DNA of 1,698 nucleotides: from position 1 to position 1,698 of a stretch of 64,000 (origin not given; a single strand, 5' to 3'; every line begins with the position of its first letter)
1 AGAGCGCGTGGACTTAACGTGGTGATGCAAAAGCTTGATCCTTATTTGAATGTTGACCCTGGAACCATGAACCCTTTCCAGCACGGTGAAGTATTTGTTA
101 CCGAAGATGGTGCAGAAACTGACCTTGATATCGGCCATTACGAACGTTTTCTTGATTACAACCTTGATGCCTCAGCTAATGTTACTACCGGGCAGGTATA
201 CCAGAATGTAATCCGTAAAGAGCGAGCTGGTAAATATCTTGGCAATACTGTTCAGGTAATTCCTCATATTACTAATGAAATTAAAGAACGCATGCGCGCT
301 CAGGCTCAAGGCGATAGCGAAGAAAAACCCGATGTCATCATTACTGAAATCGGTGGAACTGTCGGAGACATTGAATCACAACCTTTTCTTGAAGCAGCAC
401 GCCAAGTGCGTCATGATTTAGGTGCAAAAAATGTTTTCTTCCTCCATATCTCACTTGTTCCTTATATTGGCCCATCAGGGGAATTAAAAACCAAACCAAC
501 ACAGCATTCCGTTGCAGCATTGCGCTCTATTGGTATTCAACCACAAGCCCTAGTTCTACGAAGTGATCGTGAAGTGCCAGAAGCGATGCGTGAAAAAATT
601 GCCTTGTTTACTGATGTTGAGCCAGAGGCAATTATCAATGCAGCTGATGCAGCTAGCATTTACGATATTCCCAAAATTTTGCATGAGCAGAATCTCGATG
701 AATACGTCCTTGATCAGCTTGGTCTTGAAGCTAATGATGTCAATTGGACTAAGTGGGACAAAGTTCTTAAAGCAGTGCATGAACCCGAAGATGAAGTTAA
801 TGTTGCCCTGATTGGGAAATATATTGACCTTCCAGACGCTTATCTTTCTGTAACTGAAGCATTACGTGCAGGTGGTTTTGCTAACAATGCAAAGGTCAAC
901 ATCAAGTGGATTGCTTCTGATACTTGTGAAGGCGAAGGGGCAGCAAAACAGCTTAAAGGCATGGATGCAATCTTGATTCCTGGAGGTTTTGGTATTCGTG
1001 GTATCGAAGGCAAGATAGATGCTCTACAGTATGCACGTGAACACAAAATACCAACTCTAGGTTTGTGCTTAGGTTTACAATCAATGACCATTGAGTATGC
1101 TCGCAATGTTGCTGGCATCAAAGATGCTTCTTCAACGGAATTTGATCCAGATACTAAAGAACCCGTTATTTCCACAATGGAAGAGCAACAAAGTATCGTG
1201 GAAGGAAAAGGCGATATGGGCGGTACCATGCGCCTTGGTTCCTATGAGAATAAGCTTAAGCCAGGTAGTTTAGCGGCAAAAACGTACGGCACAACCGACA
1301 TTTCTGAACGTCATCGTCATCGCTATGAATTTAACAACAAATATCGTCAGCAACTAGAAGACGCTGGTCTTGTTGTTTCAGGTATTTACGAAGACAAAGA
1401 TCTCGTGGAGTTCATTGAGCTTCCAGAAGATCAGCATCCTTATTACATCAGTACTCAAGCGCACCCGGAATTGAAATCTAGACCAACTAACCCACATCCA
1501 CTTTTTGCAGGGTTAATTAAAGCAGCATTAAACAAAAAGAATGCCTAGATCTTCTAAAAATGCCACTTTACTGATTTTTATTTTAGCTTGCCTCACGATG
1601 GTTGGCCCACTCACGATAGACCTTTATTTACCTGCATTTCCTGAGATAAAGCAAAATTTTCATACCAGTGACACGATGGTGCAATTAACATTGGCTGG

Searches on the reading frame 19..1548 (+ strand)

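Call 61: search_protein_families(library=pfam, proteins=[window:19-1548:+], max_evalue=0.00001)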
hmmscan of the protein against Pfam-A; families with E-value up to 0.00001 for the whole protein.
window:19-1548:+ (509 aa): 2 families
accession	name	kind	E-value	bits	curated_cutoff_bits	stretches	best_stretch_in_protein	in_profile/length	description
PF06418.20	CTP_synth_N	-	2.2e-105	352.2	26.1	1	2-236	34-265/265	CTP synthase N-terminus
PF00117.34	GATase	-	1e-34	120.3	22.8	1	271-501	2-189/190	Glutamine amidotransferase class-I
